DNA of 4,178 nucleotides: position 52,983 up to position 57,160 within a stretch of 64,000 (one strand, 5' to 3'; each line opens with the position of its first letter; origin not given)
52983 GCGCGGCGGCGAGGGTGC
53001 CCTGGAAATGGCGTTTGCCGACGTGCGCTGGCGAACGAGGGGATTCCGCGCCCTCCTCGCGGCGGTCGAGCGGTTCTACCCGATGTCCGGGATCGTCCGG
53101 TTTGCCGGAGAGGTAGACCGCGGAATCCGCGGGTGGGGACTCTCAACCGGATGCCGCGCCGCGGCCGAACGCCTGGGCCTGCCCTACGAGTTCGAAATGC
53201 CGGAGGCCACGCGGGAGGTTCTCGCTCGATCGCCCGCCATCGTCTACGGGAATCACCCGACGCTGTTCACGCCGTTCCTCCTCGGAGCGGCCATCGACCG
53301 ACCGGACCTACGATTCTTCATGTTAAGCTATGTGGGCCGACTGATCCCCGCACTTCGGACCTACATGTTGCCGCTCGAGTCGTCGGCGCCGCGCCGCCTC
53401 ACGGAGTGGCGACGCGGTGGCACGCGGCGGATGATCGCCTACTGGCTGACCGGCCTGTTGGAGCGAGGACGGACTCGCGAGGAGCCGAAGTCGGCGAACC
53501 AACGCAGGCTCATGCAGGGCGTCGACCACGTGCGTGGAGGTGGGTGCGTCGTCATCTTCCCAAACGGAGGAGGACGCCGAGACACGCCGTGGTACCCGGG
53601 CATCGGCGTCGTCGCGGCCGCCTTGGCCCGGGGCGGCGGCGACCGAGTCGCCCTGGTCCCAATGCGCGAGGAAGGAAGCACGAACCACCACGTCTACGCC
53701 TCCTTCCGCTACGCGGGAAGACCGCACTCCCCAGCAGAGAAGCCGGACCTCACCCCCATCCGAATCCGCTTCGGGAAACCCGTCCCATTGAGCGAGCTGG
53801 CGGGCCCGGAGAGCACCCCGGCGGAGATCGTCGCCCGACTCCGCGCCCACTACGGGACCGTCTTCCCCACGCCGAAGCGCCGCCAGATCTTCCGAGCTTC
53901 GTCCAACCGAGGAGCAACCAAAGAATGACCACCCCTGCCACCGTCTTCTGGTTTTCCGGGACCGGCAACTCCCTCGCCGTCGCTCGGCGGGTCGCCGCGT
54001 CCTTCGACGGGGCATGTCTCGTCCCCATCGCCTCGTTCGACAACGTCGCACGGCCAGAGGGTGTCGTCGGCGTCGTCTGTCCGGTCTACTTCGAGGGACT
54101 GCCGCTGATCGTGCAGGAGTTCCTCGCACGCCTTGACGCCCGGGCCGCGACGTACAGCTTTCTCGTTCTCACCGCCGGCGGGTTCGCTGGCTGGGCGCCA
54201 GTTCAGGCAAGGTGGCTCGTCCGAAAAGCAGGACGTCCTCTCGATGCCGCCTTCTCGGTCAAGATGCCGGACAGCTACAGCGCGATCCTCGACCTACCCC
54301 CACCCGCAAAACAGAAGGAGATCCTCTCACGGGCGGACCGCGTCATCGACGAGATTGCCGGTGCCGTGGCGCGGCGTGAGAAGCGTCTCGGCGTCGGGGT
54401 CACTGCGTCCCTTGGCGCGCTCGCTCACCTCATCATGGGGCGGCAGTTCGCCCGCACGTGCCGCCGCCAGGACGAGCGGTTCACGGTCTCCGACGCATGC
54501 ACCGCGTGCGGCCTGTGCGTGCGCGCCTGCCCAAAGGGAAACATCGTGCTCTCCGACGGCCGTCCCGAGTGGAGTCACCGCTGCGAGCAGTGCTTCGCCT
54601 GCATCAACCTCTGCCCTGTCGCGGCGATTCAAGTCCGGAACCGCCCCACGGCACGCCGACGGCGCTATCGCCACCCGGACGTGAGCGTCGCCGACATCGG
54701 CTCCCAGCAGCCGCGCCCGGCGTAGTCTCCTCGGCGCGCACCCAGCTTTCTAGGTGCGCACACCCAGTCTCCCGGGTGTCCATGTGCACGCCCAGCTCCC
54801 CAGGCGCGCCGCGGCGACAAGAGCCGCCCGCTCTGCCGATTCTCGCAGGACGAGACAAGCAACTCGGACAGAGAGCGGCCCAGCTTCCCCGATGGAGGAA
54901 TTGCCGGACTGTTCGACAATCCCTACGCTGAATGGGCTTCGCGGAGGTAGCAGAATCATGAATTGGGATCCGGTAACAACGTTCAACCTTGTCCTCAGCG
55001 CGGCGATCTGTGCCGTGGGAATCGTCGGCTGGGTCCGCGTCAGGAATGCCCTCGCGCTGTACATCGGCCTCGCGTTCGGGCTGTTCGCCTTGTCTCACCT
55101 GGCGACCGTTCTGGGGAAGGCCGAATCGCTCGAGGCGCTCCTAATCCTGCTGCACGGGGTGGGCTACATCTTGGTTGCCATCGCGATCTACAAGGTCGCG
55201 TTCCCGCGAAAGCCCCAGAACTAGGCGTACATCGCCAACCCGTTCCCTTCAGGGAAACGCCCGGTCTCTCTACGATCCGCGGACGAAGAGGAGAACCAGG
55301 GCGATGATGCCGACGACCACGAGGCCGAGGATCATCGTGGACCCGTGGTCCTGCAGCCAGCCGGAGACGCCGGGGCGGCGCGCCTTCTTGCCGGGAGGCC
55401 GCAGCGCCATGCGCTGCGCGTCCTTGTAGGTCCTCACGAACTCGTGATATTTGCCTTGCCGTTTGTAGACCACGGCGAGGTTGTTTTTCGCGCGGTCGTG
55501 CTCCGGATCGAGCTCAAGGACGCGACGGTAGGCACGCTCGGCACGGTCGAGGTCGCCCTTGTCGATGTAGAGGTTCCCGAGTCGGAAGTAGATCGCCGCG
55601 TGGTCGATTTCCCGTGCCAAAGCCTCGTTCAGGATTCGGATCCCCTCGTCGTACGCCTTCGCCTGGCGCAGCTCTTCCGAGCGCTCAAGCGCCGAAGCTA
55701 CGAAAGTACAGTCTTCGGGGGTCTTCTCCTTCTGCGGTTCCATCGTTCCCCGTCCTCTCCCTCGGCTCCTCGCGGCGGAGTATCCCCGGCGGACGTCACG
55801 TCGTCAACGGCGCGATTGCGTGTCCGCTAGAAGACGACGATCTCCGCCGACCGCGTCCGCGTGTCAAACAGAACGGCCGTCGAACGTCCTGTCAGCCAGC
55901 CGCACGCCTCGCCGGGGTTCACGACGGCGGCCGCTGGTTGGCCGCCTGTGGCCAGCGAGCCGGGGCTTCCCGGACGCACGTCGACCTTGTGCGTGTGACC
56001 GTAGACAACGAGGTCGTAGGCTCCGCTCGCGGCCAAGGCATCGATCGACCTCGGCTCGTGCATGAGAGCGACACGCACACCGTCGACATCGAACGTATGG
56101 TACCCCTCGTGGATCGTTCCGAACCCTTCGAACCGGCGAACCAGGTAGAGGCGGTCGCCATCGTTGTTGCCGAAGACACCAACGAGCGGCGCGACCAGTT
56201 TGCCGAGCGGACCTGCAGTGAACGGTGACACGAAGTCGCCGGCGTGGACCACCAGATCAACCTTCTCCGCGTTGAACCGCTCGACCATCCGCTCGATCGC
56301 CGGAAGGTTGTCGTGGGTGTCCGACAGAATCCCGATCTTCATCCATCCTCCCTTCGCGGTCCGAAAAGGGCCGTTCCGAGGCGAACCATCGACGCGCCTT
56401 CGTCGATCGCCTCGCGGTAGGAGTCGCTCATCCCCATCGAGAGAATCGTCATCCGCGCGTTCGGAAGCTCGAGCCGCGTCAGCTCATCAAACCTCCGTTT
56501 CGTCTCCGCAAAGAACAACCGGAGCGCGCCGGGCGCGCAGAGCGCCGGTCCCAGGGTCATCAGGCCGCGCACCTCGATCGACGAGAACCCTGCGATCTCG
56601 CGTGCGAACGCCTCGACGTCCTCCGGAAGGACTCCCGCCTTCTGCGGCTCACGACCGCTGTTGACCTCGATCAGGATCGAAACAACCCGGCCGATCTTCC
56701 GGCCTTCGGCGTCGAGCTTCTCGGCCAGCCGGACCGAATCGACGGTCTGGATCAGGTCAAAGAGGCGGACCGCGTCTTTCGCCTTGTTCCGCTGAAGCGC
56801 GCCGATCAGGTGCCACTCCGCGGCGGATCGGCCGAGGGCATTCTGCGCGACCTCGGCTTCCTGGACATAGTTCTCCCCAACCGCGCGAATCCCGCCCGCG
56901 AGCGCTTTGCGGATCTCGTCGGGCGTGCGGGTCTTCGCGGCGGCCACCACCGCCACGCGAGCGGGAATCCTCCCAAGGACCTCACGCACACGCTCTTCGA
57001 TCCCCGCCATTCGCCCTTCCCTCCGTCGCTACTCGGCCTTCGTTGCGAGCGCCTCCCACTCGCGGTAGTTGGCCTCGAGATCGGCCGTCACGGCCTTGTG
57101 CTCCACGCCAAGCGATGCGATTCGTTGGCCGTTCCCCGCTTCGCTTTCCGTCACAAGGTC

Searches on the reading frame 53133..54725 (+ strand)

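Call 32: search_protein_families(library=pfam, max_evalue=0.00001, proteins=[window:53133-54725:+])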
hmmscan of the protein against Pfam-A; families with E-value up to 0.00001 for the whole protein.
window:53133-54725:+ (530 aa): 3 families
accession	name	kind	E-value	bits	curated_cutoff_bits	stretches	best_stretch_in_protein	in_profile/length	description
PF12838.12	Fer4_7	-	2.5e-07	31.5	27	0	456-470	2-16/52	4Fe-4S dicluster domain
PF13484.11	Fer4_16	-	3.2e-07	31.4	30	0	483-511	1-30/66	4Fe-4S double cluster binding domain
PF13187.11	Fer4_9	-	1.1e-06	29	27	1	455-499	1-52/52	4Fe-4S dicluster domain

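Call 43: search_protein_families(library=ncbifam, max_evalue=0.00001, proteins=[window:53133-54725:+])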
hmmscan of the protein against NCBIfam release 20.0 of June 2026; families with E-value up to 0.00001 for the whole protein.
window:53133-54725:+ (530 aa): 8 families
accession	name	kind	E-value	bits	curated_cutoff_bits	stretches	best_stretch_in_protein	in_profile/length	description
NF038196.1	ferrodoxin_EFR1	subfamily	6.2e-62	209.8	75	1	271-513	1-242/242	EFR1 family ferrodoxin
NF010368.0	PRK13795.1-3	equivalog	3e-08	32.4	588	1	412-497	547-630/635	hypothetical protein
NF045874.1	Vhu_polyferre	exception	1.3e-06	27.5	600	1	446-511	120-186/381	F420-non-reducing hydrogenase associated-polyferredoxin VhuB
TIGR04041.1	activase_YjjW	hypoth_equivalog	2.3e-06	27.3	250.2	1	454-498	41-86/276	YjjW family glycine radical enzyme activase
NF040864.1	HgcB_ferredoxin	equivalog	3.3e-06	26.9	99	1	453-502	13-64/93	mercury methylation ferredoxin HgcB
NF010366.0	PRK13795.1-1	equivalog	3.3e-06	25.5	745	1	451-497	605-651/667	hypothetical protein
TIGR04105.1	FeFe_hydrog_B1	subfamily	5.4e-06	25.3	450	1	446-507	103-167/462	monomeric [FeFe] hydrogenase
NF058577.1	FdxA_fam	equivalog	5.5e-06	26.5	65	0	450-498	3-52/52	4Fe-4S ferredoxin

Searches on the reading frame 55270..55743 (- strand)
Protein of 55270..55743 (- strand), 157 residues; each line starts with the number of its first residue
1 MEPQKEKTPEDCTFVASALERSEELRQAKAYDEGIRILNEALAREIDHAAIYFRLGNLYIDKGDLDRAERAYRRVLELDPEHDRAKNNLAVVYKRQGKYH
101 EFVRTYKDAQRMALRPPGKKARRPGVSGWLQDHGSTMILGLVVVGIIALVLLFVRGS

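Call 32: search_protein_families(library=pfam, max_evalue=0.00001, proteins=[window:55270-55743:-])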
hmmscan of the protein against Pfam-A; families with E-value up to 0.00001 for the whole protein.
window:55270-55743:- (157 aa): 11 families
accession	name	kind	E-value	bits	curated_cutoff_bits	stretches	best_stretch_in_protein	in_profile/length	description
PF13181.12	TPR_8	-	3.2e-14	52.2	25.7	1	49-82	1-34/34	Tetratricopeptide repeat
PF14559.12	TPR_19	-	4.2e-14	53.1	25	2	25-74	1-50/68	Tetratricopeptide repeat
PF13432.12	TPR_16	-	1.9e-12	47.8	32.7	1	54-111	2-59/65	Tetratricopeptide repeat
PF00515.34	TPR_1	-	2.7e-12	46.4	27.8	1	49-82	1-34/34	Tetratricopeptide repeat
PF07719.23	TPR_2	-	6.6e-12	45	27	1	49-82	1-34/34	Tetratricopeptide repeat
PF13431.12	TPR_17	-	1.5e-10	40.9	24.4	0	71-101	1-31/34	Tetratricopeptide repeat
PF13176.12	TPR_7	-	4.2e-10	39.3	27.9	0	53-80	3-30/36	Tetratricopeptide repeat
PF13414.12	TPR_11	-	2.5e-09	37.1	26.8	1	56-97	1-42/42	TPR repeat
PF13424.12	TPR_12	-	7e-09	36.2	30.1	0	25-80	13-76/77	Tetratricopeptide repeat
PF13428.12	TPR_14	-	1.3e-08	35.1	23.5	0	50-90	2-42/44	Tetratricopeptide repeat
PF13374.12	TPR_10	-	8e-07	29.3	27.5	0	85-106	4-25/42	Tetratricopeptide repeat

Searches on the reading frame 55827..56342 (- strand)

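Call 32: search_protein_families(library=pfam, max_evalue=0.00001, proteins=[window:55827-56342:-])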
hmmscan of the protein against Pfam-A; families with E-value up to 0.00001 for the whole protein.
window:55827-56342:- (171 aa): 2 families
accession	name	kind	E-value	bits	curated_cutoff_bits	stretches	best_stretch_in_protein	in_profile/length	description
PF12850.12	Metallophos_2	-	2.8e-34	118.8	27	1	1-163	1-153/154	Calcineurin-like phosphoesterase superfamily domain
PF00149.33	Metallophos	-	1.3e-15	58.7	21.5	1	1-84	1-93/191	Calcineurin-like phosphoesterase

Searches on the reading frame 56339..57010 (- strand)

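Call 32: search_protein_families(library=pfam, max_evalue=0.00001, proteins=[window:56339-57010:-])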
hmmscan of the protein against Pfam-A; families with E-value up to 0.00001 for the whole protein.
window:56339-57010:- (223 aa): 1 family
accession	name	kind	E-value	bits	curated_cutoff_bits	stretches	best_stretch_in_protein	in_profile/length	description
PF01168.26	Ala_racemase_N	-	1.4e-23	84.2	24.1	1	7-218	9-218/220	Alanine racemase, N-terminal domain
